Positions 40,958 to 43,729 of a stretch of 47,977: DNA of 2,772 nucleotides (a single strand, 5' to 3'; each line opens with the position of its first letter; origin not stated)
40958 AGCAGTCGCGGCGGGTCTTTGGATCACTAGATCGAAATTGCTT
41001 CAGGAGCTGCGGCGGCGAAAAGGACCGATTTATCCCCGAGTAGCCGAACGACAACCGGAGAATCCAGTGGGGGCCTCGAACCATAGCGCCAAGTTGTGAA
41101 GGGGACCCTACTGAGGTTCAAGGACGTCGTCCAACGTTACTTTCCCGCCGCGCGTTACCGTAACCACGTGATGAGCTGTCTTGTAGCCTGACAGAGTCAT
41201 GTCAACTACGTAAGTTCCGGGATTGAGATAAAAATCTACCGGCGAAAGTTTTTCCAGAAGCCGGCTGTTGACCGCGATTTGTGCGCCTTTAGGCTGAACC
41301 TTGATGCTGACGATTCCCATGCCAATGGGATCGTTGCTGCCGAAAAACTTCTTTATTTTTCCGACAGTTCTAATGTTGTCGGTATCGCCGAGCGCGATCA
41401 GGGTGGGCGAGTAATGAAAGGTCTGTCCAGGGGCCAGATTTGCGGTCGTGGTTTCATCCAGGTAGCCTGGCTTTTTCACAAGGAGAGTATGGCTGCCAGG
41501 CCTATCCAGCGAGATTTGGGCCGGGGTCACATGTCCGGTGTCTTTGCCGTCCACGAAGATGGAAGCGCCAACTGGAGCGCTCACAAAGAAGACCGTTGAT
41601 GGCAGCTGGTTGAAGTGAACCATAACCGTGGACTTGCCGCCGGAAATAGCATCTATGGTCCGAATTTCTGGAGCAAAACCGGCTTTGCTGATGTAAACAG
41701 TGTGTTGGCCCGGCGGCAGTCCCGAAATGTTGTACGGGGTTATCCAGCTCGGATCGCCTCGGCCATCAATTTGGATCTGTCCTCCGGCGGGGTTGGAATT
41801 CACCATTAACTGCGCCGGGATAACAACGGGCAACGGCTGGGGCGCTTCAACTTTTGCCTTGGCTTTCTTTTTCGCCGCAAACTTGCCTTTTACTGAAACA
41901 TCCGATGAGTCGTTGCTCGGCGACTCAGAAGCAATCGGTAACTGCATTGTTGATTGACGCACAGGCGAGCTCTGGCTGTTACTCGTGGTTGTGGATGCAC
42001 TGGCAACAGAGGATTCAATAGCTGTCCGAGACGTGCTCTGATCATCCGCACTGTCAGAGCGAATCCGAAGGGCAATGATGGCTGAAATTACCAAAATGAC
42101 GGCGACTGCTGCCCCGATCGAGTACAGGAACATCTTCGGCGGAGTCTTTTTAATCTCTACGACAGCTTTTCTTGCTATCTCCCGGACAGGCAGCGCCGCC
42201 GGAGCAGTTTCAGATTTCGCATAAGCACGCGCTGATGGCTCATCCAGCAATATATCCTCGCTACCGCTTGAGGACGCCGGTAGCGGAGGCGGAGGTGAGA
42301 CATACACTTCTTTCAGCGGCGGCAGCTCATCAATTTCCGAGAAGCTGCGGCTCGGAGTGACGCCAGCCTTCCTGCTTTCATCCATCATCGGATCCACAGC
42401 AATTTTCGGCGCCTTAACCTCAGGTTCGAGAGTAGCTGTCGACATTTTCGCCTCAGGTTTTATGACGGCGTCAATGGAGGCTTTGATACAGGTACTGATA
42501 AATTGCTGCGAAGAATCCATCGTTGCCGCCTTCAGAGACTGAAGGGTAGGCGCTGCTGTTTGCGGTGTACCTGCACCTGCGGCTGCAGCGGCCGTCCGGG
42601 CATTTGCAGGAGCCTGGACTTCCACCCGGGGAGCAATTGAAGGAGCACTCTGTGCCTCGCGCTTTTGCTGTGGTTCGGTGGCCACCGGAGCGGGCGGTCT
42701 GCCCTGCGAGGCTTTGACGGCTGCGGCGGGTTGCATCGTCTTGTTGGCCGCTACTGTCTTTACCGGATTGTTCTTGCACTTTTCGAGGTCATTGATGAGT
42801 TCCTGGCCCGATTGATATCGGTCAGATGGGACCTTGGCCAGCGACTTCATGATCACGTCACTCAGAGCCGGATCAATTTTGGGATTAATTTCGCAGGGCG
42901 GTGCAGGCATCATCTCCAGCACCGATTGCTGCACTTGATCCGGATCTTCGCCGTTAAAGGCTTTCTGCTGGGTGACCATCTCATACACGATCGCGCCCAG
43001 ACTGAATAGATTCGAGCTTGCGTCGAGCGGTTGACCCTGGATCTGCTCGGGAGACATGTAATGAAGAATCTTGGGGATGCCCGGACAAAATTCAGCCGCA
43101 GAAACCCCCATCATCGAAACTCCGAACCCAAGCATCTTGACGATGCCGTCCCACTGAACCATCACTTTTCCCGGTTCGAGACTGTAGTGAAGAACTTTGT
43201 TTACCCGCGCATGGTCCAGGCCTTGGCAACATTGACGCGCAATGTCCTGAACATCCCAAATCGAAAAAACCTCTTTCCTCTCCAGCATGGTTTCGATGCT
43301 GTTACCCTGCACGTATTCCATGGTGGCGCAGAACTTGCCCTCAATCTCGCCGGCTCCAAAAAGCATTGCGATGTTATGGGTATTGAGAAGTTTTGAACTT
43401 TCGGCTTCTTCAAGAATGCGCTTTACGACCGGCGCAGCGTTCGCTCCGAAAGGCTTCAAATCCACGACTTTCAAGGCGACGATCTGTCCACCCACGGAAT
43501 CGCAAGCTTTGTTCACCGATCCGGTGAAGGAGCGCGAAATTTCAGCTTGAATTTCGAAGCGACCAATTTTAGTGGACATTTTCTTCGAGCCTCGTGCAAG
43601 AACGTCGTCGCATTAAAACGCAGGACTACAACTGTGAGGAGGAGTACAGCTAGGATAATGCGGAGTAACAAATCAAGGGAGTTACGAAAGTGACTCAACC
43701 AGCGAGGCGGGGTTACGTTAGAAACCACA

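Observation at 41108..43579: Predicted catalytically dead Ser/Thr kinase (pseudokinase) fused to three PEGA domains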

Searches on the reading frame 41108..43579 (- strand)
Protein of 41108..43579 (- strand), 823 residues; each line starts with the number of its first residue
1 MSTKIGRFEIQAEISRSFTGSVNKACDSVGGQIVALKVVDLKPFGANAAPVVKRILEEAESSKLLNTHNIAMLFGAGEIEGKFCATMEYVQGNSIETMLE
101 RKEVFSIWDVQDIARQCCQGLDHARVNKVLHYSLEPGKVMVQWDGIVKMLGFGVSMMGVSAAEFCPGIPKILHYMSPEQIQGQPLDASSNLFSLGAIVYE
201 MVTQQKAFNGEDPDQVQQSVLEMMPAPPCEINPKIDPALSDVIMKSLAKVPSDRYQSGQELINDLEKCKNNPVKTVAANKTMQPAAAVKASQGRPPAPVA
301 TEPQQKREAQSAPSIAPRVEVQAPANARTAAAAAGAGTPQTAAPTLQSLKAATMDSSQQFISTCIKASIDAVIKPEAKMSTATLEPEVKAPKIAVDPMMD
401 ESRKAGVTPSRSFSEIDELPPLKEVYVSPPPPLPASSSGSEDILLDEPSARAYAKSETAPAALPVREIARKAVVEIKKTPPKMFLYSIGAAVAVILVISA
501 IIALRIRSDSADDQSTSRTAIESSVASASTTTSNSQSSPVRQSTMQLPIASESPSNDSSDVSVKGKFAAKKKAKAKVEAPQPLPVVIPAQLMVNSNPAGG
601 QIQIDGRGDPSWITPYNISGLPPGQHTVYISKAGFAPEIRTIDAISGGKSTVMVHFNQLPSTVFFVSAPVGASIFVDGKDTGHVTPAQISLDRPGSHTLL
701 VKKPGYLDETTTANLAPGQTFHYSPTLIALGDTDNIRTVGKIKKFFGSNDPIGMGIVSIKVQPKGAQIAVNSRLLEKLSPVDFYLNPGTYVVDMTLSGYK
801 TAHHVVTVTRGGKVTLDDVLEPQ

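Call 3: search_protein_families(library=pfam, proteins=[window:41108-43579:-], max_evalue=0.1)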
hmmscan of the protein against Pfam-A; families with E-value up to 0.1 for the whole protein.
window:41108-43579:- (823 aa): 5 families
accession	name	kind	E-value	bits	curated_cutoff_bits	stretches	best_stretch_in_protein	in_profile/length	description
PF08308.17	PEGA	-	1.1e-30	105.8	20.8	3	664-726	5-66/71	PEGA domain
PF00069.31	Pkinase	-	5e-30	105.2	31.7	1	19-256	12-253/263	Protein kinase domain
PF07714.23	PK_Tyr_Ser-Thr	-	2.3e-17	63.6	23.1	1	21-256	14-250/258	Protein tyrosine and serine/threonine kinase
PF13620.12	CarboxypepD_reg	-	6.6e-11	42.9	32.3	1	616-653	40-78/82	Carboxypeptidase regulatory-like domain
PF13715.12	CarbopepD_reg_2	-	0.00099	19.5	32.2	0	671-720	16-69/88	CarboxypepD_reg-like domain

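Call 4: search_protein_families(library=ncbifam, proteins=[window:41108-43579:-], max_evalue=0.1)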
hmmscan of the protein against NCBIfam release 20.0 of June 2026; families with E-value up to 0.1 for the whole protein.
window:41108-43579:- (823 aa): 8 families
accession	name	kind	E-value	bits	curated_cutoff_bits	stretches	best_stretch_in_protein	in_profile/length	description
NF033483.0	PknB_PASTA_kin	equivalog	1.5e-51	176.1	450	1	6-313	7-316/563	Stk1 family PASTA domain-containing Ser/Thr kinase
NF052427.1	StpK7MSMEG_1200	equivalog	1.2e-33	116.5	900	1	3-292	4-293/601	serine/threonine protein kinase StpK7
NF047741.1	antiphage_MADS6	equivalog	1e-24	87.1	460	2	112-284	303-476/612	methylation-associated defense system protein kinase MAD6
NF009651.0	PRK13184.1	equivalog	2.5e-18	65.5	839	1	5-267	1-289/932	serine/threonine-protein kinase PknD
TIGR03903.1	TOMM_kin_cyc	equivalog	4.8e-17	61.1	705.75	1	32-306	4-281/1267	TOMM system kinase/cyclase fusion protein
NF038150.1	lanthi_synth_IV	equivalog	9.8e-10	37.4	650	1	6-335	189-517/851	class IV lanthionine synthetase LanL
NF033442.0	BREX_PglW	equivalog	6.8e-07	27.4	990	1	173-289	393-506/1391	BREX system serine/threonine kinase PglW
NF047815.1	LIC10124_lipo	equivalog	8.4e-05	21.3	650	1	580-689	189-298/516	LIC10124 family lipoprotein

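Call 6: find_homologous_proteins(query=window:41108-43579:-, max_evalue=1e-10)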
Query window:41108-43579:- (823 aa): 3421 proteins with E <= 1e-10 among 8000 candidates; the best 120 are listed.
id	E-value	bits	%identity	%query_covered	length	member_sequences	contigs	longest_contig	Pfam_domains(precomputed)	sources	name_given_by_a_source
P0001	0.0e+0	1804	100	100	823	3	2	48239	PF07714.24,PF00069.32,PF08308.18,PF13620.13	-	-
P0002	0.0e+0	1584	88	100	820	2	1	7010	PF07714.24,PF00069.32,PF08308.18,PF13620.13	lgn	-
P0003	0.0e+0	1577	86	100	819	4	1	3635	PF07714.24,PF00069.32,PF08308.18,PF13620.13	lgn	-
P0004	0.0e+0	1433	81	100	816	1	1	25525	PF07714.24,PF00069.32,PF08308.18,PF13620.13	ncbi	-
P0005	0.0e+0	1339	74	100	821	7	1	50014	PF07714.24,PF00069.32,PF08308.18,PF13620.13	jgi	jgi:serine/threonine protein kinase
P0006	0.0e+0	1318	72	100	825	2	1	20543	PF07714.24,PF00069.32,PF08308.18,PF13620.13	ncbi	-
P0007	0.0e+0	1301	72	100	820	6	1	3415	PF07714.24,PF00069.32,PF08308.18,PF13620.13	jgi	-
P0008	0.0e+0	1292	72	100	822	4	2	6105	PF07714.24,PF00069.32,PF08308.18,PF13620.13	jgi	jgi:serine/threonine protein kinase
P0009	0.0e+0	1273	72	100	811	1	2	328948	PF07714.24,PF00069.32,PF08308.18,PF13620.13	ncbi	ncbi:MAG: protein kinase domain-containing protein [Terriglobales bacterium]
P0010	0.0e+0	1249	70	100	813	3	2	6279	PF07714.24,PF00069.32,PF08308.18,PF13620.13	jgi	jgi:serine/threonine protein kinase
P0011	0.0e+0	1248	69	100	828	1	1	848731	PF07714.24,PF00069.32,PF08308.18,PF13620.13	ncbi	-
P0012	0.0e+0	1233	69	100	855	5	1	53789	PF07714.24,PF00069.32,PF08308.18,PF13620.13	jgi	jgi:serine/threonine protein kinase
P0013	0.0e+0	1193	67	100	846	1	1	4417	PF07714.24,PF00069.32,PF08308.18,PF13620.13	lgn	-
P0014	0.0e+0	1186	66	100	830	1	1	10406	PF07714.24,PF00069.32,PF08308.18,PF13620.13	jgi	jgi:serine/threonine protein kinase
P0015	0.0e+0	1184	66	100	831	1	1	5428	PF07714.24,PF00069.32,PF08308.18,PF13620.13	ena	-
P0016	0.0e+0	1181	65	100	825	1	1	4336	PF07714.24,PF00069.32,PF08308.18,PF13620.13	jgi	jgi:serine/threonine-protein kinase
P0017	0.0e+0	1180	66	100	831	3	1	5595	PF07714.24,PF00069.32,PF08308.18,PF13620.13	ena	-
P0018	0.0e+0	1178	66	100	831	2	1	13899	PF07714.24,PF00069.32,PF08308.18,PF13620.13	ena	-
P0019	0.0e+0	1178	66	100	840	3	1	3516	PF07714.24,PF00069.32,PF08308.18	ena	-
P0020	0.0e+0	1168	66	100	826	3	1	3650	PF07714.24,PF00069.32,PF08308.18,PF13620.13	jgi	jgi:serine/threonine-protein kinase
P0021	0.0e+0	1161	66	100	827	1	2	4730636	PF07714.24,PF00069.32,PF08308.18,PF13620.13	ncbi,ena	-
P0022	0.0e+0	1154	65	100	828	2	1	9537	PF07714.24,PF00069.32,PF08308.18,PF13620.13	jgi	-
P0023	0.0e+0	1154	64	100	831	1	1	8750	PF07714.24,PF00069.32,PF08308.18,PF13620.13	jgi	jgi:serine/threonine protein kinase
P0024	0.0e+0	1093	62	100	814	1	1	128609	PF07714.24,PF00069.32,PF08308.18,PF13620.13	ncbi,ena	-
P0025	0.0e+0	1029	60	100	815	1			PF07714.24,PF00069.32,PF13715.13,PF08308.18,PF13620.13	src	-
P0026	3.0e-267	907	53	100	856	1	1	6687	PF07714.24,PF00069.32,PF13715.13,PF08308.18,PF13620.13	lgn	-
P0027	4.2e-267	906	50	100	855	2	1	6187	PF07714.24,PF00069.32,PF11008.15,PF08308.18,PF13620.13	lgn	-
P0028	4.3e-262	890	50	100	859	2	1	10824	PF07714.24,PF00069.32,PF11008.15,PF08308.18,PF13620.13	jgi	jgi:serine/threonine protein kinase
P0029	6.8e-261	886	50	100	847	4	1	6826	PF07714.24,PF00069.32,PF08308.18,PF13620.13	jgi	-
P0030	7.0e-261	886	50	100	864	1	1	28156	PF07714.24,PF00069.32,PF08308.18,PF13620.13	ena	-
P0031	1.1e-259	882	52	100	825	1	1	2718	PF07714.24,PF00069.32,PF13715.13,PF08308.18,PF13620.13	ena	-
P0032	6.7e-259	879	50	100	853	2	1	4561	PF07714.24,PF00069.32,PF11008.15,PF08308.18,PF13620.13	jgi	jgi:serine/threonine-protein kinase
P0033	4.7e-258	877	50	57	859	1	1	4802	PF07714.24,PF00069.32,PF08308.18,PF13620.13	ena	-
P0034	5.9e-258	876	52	100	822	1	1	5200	PF07714.24,PF00069.32,PF08308.18,PF13620.13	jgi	jgi:eukaryotic-like serine/threonine-protein kinase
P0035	2.0e-257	874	50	100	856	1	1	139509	PF07714.24,PF00069.32,PF08308.18,PF13620.13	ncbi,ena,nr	ncbi:MAG: PEGA domain-containing protein [Acidobacteriia bacterium]|nr:PEGA domain-containing protei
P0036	5.6e-257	873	51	100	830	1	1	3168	PF07714.24,PF00069.32,PF13715.13,PF08308.18,PF13620.13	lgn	-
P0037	8.2e-257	872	46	64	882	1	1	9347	PF07714.24,PF00069.32,PF08308.18,PF13620.13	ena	-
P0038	9.3e-257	872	52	100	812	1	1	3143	PF07714.24,PF00069.32,PF13715.13,PF08308.18,PF13620.13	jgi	jgi:eukaryotic-like serine/threonine-protein kinase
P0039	1.1e-256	872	52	100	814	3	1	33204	PF07714.24,PF00069.32,PF08308.18,PF13620.13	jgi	jgi:eukaryotic-like serine/threonine-protein kinase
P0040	2.1e-256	871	52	100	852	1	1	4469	PF07714.24,PF00069.32,PF13715.13,PF08308.18,PF13620.13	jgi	jgi:serine/threonine-protein kinase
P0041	2.8e-256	871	52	100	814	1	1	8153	PF07714.24,PF00069.32,PF08308.18,PF13620.13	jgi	-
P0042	6.3e-256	869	65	35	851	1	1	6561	PF07714.24,PF00069.32,PF08308.18,PF13620.13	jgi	jgi:eukaryotic-like serine/threonine-protein kinase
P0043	6.7e-256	869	52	100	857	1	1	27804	PF07714.24,PF00069.32,PF08308.18,PF13620.13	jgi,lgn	jgi:serine/threonine-protein kinase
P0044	7.4e-256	869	59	35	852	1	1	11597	PF07714.24,PF00069.32,PF08308.18,PF13620.13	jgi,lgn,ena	-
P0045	9.3e-256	869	64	33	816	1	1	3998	PF07714.24,PF00069.32,PF13715.13,PF08308.18,PF13620.13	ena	-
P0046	1.0e-255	869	53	100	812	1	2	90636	PF07714.24,PF00069.32,PF08308.18,PF13620.13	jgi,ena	jgi:serine/threonine protein kinase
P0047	7.9e-255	866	50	100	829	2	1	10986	PF07714.24,PF00069.32,PF08308.18,PF13620.13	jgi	jgi:serine/threonine protein kinase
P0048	1.1e-254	865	49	62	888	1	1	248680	PF07714.24,PF00069.32,PF08308.18,PF13620.13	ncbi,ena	-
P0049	1.4e-254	865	51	100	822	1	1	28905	PF07714.24,PF00069.32,PF08308.18,PF13620.13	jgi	jgi:serine/threonine protein kinase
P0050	1.8e-254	865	51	100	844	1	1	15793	PF07714.24,PF00069.32,PF13715.13,PF08308.18,PF13620.13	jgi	jgi:eukaryotic-like serine/threonine-protein kinase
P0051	2.6e-254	864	48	100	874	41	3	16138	PF07714.24,PF00069.32,PF08308.18,PF13620.13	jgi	jgi:serine/threonine-protein kinase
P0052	4.0e-254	864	50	100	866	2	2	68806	PF07714.24,PF00069.32,PF13715.13,PF08308.18,PF13620.13,PF20608.5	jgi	jgi:hypothetical protein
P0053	6.2e-254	863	51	100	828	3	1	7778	PF07714.24,PF00069.32,PF08308.18,PF13620.13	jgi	jgi:serine/threonine protein kinase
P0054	6.4e-254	863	51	100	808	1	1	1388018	PF07714.24,PF00069.32,PF08308.18,PF13620.13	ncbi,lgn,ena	-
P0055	6.8e-254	863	49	100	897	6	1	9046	PF07714.24,PF00069.32,PF08308.18,PF13620.13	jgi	-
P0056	9.4e-254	862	50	100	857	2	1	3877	PF07714.24,PF00069.32,PF13715.13,PF08308.18,PF13620.13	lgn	-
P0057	1.0e-253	862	53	100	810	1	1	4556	PF07714.24,PF00069.32,PF13715.13,PF08308.18,PF13620.13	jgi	-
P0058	2.0e-253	861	50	100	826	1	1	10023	PF07714.24,PF00069.32,PF08308.18,PF13620.13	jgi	jgi:eukaryotic-like serine/threonine-protein kinase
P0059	2.3e-253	861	64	35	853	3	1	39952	PF07714.24,PF00069.32,PF08308.18,PF13620.13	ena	-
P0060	2.5e-253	861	49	100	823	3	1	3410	PF07714.24,PF00069.32,PF08308.18,PF13620.13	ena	-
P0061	2.7e-253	861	51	100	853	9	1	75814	PF07714.24,PF00069.32,PF08308.18,PF13620.13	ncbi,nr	ncbi:MAG: PEGA domain-containing protein [Acidobacteriia bacterium]|nr:PEGA domain-containing protei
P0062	4.2e-253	860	64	33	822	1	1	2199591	PF07714.24,PF00069.32,PF08308.18,PF13620.13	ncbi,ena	-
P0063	6.9e-253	859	50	100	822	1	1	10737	PF07714.24,PF00069.32,PF08308.18,PF13620.13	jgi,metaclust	metaclust:\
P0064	7.9e-253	859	64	35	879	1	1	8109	PF07714.24,PF00069.32,PF08308.18,PF13620.13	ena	-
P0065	1.1e-252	859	51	100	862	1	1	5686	PF07714.24,PF00069.32,PF08308.18,PF13620.13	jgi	jgi:eukaryotic-like serine/threonine-protein kinase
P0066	1.3e-252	859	50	100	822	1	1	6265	PF07714.24,PF00069.32,PF08308.18,PF13620.13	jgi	jgi:serine/threonine protein kinase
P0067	1.3e-252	858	50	100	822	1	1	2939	PF07714.24,PF00069.32,PF08308.18,PF13620.13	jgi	jgi:serine/threonine protein kinase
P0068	1.5e-252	858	50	100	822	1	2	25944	PF07714.24,PF00069.32,PF08308.18,PF13620.13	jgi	jgi:serine/threonine protein kinase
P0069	1.7e-252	858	50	100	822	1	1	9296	PF07714.24,PF00069.32,PF08308.18,PF13620.13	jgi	jgi:serine/threonine protein kinase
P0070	1.8e-252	858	50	100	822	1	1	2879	PF07714.24,PF00069.32,PF08308.18,PF13620.13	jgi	jgi:serine/threonine protein kinase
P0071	2.0e-252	858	61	35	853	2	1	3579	PF07714.24,PF00069.32,PF13715.13,PF08308.18,PF13620.13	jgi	jgi:serine/threonine-protein kinase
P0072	2.2e-252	858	50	100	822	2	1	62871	PF07714.24,PF00069.32,PF08308.18,PF13620.13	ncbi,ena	-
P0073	2.4e-252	858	52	100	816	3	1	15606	PF07714.24,PF00069.32,PF13715.13,PF08308.18,PF13620.13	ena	-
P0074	2.6e-252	858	50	100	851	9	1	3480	PF07714.24,PF00069.32,PF13715.13,PF08308.18,PF13620.13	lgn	-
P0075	3.3e-252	857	50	100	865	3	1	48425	PF07714.24,PF00069.32,PF08308.18,PF13620.13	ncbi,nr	ncbi:MAG TPA: serine/threonine-protein kinase [Terriglobales bacterium]|nr:serine/threonine-protein 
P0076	3.6e-252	857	51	100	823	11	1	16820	PF07714.24,PF00069.32,PF08308.18,PF13620.13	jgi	jgi:hypothetical protein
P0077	3.8e-252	857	50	100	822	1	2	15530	PF07714.24,PF00069.32,PF08308.18,PF13620.13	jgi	jgi:serine/threonine protein kinase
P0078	4.3e-252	857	50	100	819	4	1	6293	PF07714.24,PF00069.32,PF08308.18,PF13620.13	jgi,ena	-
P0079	4.7e-252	857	51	100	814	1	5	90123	PF07714.24,PF00069.32,PF08308.18,PF13620.13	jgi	jgi:Protein kinase domain/PEGA domain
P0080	8.1e-252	856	52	100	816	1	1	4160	PF07714.24,PF00069.32,PF13715.13,PF08308.18,PF13620.13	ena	-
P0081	8.5e-252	856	47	62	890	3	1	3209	PF07714.24,PF00069.32,PF08308.18,PF13620.13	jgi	-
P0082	8.5e-252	856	49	100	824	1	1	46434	PF07714.24,PF00069.32,PF08308.18,PF13620.13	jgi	jgi:serine/threonine protein kinase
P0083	1.0e-251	856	63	33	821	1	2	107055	PF07714.24,PF00069.32,PF08308.18,PF13620.13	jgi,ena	-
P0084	1.1e-251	855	63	33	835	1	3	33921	PF07714.24,PF00069.32,PF13715.13,PF08308.18,PF13620.13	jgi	jgi:serine/threonine protein kinase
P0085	1.3e-251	855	50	100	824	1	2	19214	PF07714.24,PF00069.32,PF08308.18,PF13620.13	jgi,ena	jgi:serine/threonine protein kinase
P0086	1.4e-251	855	51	100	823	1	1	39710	PF07714.24,PF00069.32,PF08308.18,PF13620.13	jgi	jgi:eukaryotic-like serine/threonine-protein kinase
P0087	1.8e-251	855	50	100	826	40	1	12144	PF07714.24,PF00069.32,PF08308.18,PF13620.13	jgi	jgi:serine/threonine protein kinase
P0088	1.9e-251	855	52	100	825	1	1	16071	PF07714.24,PF00069.32,PF13715.13,PF08308.18,PF13620.13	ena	-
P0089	2.2e-251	854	49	100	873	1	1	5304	PF07714.24,PF00069.32,PF08308.18,PF13620.13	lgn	-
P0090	3.0e-251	854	52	100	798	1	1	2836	PF07714.24,PF00069.32,PF13715.13,PF08308.18,PF13620.13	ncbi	-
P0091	3.8e-251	854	53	100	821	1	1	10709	PF07714.24,PF00069.32,PF13715.13,PF08308.18,PF13620.13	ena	-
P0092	4.5e-251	853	63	35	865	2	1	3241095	PF07714.24,PF00069.32,PF13715.13,PF08308.18,PF13620.13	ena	-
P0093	6.8e-251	853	51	100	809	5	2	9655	PF07714.24,PF00069.32,PF08308.18,PF13620.13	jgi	jgi:serine/threonine protein kinase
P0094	6.9e-251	853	63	33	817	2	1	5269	PF07714.24,PF00069.32,PF08308.18,PF13620.13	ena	-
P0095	7.2e-251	853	50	100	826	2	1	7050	PF07714.24,PF00069.32,PF13715.13,PF08308.18,PF13620.13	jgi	jgi:eukaryotic-like serine/threonine-protein kinase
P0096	9.0e-251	852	62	33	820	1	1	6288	PF07714.24,PF00069.32,PF08308.18,PF13620.13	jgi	jgi:hypothetical protein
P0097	2.0e-250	851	51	100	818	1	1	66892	PF07714.24,PF00069.32,PF08308.18,PF13620.13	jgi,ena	jgi:eukaryotic-like serine/threonine-protein kinase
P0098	2.7e-250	851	51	100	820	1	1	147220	PF07714.24,PF00069.32,PF13715.13,PF08308.18,PF13620.13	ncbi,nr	ncbi:MAG: PEGA domain-containing protein [Acidobacteriia bacterium]|nr:PEGA domain-containing protei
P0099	2.9e-250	851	50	100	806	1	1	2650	PF07714.24,PF00069.32,PF08308.18,PF13620.13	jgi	jgi:eukaryotic-like serine/threonine-protein kinase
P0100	3.3e-250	851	52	100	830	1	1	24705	PF07714.24,PF00069.32,PF08308.18,PF13620.13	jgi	jgi:hypothetical protein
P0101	3.3e-250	851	61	37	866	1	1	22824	PF07714.24,PF00069.32,PF08308.18,PF13620.13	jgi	jgi:eukaryotic-like serine/threonine-protein kinase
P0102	3.7e-250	850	52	100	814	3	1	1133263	PF07714.24,PF00069.32,PF13715.13,PF08308.18,PF13620.13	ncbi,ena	-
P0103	3.9e-250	850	51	100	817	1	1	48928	PF07714.24,PF00069.32,PF08308.18,PF13620.13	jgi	jgi:eukaryotic-like serine/threonine-protein kinase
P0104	3.9e-250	850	52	100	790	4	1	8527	PF07714.24,PF00069.32,PF08308.18,PF13620.13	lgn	-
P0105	8.6e-250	849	51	100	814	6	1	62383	PF07714.24,PF00069.32,PF08308.18,PF13620.13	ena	-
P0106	9.4e-250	849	51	100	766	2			PF07714.24,PF00069.32,PF13715.13,PF08308.18,PF13620.13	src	-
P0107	1.0e-249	849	49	100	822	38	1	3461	PF07714.24,PF00069.32,PF08308.18,PF13620.13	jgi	jgi:serine/threonine protein kinase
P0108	1.1e-249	849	50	100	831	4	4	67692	PF07714.24,PF00069.32,PF08308.18,PF13620.13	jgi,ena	jgi:serine/threonine protein kinase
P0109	1.2e-249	849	51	100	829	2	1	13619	PF07714.24,PF00069.32,PF08308.18,PF13620.13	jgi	jgi:serine/threonine protein kinase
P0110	1.4e-249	848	50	100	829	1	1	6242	PF07714.24,PF00069.32,PF08308.18,PF13620.13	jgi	jgi:serine/threonine protein kinase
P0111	1.5e-249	848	51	100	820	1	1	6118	PF07714.24,PF00069.32,PF08308.18,PF13620.13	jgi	jgi:eukaryotic-like serine/threonine-protein kinase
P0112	1.6e-249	848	63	33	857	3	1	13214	PF07714.24,PF00069.32,PF08308.18,PF13620.13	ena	-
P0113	1.6e-249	848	50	100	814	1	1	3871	PF07714.24,PF00069.32,PF08308.18,PF13620.13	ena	-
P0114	1.7e-249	848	51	100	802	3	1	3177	PF07714.24,PF00069.32,PF08308.18,PF13620.13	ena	-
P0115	1.8e-249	848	49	100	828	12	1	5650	PF07714.24,PF00069.32,PF13715.13,PF08308.18,PF13620.13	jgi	jgi:serine/threonine-protein kinase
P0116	2.0e-249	848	49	100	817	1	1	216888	PF07714.24,PF00069.32,PF13715.13,PF08308.18,PF13620.13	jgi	jgi:serine/threonine protein kinase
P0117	2.1e-249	848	50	100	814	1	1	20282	PF07714.24,PF00069.32,PF08308.18,PF13620.13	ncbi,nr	ncbi:MAG TPA: serine/threonine-protein kinase [Terriglobales bacterium]|nr:serine/threonine-protein 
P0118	2.1e-249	848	51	100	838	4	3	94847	PF07714.24,PF00069.32,PF08308.18,PF13620.13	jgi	jgi:serine/threonine protein kinase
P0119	2.6e-249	848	49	100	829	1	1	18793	PF07714.24,PF00069.32,PF08308.18,PF13620.13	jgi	jgi:serine/threonine protein kinase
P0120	2.7e-249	848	50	100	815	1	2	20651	PF07714.24,PF00069.32,PF08308.18,PF13620.13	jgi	jgi:eukaryotic-like serine/threonine-protein kinase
